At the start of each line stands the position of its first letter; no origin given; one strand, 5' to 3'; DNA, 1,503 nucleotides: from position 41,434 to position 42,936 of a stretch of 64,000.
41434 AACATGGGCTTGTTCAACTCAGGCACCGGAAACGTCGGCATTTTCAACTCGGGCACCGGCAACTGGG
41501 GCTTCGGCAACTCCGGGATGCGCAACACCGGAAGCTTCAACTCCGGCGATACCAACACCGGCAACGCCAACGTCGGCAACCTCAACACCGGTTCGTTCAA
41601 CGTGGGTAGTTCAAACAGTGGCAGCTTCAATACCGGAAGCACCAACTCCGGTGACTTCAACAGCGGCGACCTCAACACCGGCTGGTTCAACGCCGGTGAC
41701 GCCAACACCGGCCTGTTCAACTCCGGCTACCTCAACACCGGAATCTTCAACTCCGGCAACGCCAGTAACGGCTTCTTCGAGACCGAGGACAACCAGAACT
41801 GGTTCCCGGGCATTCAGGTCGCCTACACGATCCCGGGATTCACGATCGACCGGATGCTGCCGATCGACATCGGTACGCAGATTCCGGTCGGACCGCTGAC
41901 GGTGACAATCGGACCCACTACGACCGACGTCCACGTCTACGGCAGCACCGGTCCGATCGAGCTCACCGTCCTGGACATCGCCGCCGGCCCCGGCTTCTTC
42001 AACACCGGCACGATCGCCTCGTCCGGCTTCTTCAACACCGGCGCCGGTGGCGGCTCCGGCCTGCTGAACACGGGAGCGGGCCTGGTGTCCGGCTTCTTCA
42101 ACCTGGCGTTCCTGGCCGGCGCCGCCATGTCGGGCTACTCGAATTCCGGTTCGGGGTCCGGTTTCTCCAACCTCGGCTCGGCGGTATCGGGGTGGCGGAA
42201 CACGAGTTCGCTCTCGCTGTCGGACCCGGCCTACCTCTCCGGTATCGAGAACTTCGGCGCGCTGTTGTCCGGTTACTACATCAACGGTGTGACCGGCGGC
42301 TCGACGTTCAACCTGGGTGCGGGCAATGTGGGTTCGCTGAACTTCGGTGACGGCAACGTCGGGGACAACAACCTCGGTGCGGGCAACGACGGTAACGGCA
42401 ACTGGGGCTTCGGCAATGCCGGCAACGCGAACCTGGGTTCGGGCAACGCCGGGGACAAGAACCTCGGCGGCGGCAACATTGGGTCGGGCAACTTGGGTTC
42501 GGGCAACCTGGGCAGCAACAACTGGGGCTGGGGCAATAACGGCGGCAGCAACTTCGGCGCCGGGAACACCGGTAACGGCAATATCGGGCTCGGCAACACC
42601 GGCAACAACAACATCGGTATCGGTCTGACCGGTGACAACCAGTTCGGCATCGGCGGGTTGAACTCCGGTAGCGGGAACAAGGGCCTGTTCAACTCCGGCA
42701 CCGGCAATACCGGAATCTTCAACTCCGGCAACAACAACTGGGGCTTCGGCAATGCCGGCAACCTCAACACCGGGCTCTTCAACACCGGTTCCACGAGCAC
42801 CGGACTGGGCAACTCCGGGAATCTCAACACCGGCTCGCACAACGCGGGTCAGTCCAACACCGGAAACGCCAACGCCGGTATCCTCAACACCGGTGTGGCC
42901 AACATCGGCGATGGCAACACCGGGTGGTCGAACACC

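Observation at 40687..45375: Giant MPTR-type repeat protein with a Sec signal peptide and no PE/PPE domain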

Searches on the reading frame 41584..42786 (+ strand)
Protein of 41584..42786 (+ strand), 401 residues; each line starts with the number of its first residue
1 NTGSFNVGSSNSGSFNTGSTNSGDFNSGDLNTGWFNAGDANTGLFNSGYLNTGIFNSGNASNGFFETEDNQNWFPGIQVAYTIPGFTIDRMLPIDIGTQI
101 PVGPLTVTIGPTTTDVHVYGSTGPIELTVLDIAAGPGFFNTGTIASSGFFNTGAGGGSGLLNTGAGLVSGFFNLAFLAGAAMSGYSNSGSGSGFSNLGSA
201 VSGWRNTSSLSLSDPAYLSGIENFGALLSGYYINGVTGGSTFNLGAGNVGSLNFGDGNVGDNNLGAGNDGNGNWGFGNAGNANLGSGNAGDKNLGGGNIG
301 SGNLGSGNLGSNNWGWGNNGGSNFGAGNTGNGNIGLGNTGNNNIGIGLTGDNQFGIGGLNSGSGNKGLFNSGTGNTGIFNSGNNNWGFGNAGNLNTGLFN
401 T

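Call 68: predict_structure(alignment_id=A2)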
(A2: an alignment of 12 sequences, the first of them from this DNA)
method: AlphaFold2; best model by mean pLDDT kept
length: 401 residues; sequences in the alignment: 12
mean_pLDDT: 57.2   pTM: 0.41
mean pLDDT of the five models: 57.2, 50.8, 49.3, 49.0, 46.4
residues with pLDDT >= 90: 90; 70-90: 64; 50-70: 47; < 50: 200
segments of 3 or more residues with pLDDT < 50: 51-241
pLDDT, mean of each block of 10 residues (from residue 1): 55 57 60 58 52 45 36 27 30 35 34 31 29 29 34 36 35 28 22 23 23 26 26 29 68 83 90 93 95 95 96 96 95 93 91 82 88 88 89 87 78
secondary structure, 60 per line:
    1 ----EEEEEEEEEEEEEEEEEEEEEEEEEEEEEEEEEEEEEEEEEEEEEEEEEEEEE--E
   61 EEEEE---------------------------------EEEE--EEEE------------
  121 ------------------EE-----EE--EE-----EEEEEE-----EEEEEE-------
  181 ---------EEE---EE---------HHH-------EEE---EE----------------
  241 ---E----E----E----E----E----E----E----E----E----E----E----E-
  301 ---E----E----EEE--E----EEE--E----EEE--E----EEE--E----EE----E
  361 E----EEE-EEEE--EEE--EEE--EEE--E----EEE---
elements in order: E5-57 E60-65 E99-102 E105-108 E157-162 E168-173 E190-192 E217-219 E314-316 E324-326 E334-336 E344-346 E366-368 E370-373 E376-378 E381-383 E386-388 E396-398
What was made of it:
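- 41785..42306 (+): Spacer 1 (residues 367-540): an I/P-rich module followed by a GFFN/GxSG module. The AF2 model has low confidence here (call 68).
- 42307..43011 (+): MPTR/Pentapeptide_2 block 2 (residues 541-775). The AF2 model covers residues 541-700 of this block, predicted as a five-residue-periodic solenoid with 10-residue block means mostly 82-96, lower at the two ends of the stretch (call 68).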

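Call 73: fold_search(model_id=the predicted structure, library=pdb)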
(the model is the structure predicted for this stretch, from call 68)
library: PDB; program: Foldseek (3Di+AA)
matches with E <= 10: 184; with E <= 0.001: 0
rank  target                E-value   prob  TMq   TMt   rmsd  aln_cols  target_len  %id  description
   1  8wm1_A                8.7e-02  0.10  0.08  0.07  13.7       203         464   17  DHS dehydratase (released 2024-10-02)
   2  6f7k_B                2.1e-01  0.06  0.09  0.08  16.8       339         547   14  Crystal structure of Dettilon tailspike protein (gp208) (released 2018-12-19)
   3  9ozl_D                2.2e-01  0.06  0.08  0.08  15.8       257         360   10  Crystal structure of the polysaccharide lyase RbmB from Vibrio cholerae (released 2026-03-11)
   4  9ozl_A                2.3e-01  0.06  0.08  0.09  16.4       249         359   10  Crystal structure of the polysaccharide lyase RbmB from Vibrio cholerae (released 2026-03-11)
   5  6k0q_A                2.3e-01  0.06  0.09  0.07  15.7       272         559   11  Catalytic domain of GH87 alpha-1,3-glucanase D1068A in complex with nigerose (released 2019-12-25)
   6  6k0p_A                2.4e-01  0.06  0.10  0.08  15.1       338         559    9  Catalytic domain of GH87 alpha-1,3-glucanase D1045A in complex with nigerose (released 2019-12-25)
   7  1k5c                  2.4e-01  0.05  0.09  0.10  19.6       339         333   11  Endopolygalacturonase I from Stereum purpureum at 0.96 A resolution (released 2002-06-05)
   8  2pyh_B                2.6e-01  0.04  0.09  0.09  18.9       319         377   11  Azotobacter vinelandii Mannuronan C-5 epimerase AlgE4 A-module complexed with mannuronan trisaccharide (released 2008-05-27)
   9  2inu_A                3.5e-01  0.04  0.08  0.08  16.6       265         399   17  Crystal structure of Inulin fructotransferase in the absence of substrate (released 2006-12-26)
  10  6k0v_A                4.0e-01  0.05  0.10  0.08  14.8       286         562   10  Catalytic domain of GH87 alpha-1,3-glucanase D1069A in complex with tetrasaccharides (released 2019-12-25)
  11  6k0s_A                4.7e-01  0.05  0.09  0.08  15.0       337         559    9  Catalytic domain of GH87 alpha-1,3-glucanase D1069A in complex with nigerose (released 2019-12-25)
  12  9ozl_B                4.7e-01  0.04  0.08  0.09  16.4       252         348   11  Crystal structure of the polysaccharide lyase RbmB from Vibrio cholerae (released 2026-03-11)
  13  9ozl_C                5.7e-01  0.03  0.08  0.09  17.7       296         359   11  Crystal structure of the polysaccharide lyase RbmB from Vibrio cholerae (released 2026-03-11)
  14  4ozy                  6.2e-01  0.04  0.08  0.08  16.5       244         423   13  Crystal Structure of the periplasmic alginate epimerase AlgG T265N mutant (released 2015-03-04)
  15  5w6p_A                6.9e-01  0.01  0.07  0.05  21.4       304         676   12  Crystal structure of Bacteriophage CBA120 tailspike protein 2 enzymatically active domain (TSP2dN, orf211) (released 2018-10-24)
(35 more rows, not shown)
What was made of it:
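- Closest known: Classical pentapeptide-repeat proteins. Same: QnrB1 appears among the non-significant Foldseek hits (call 73).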
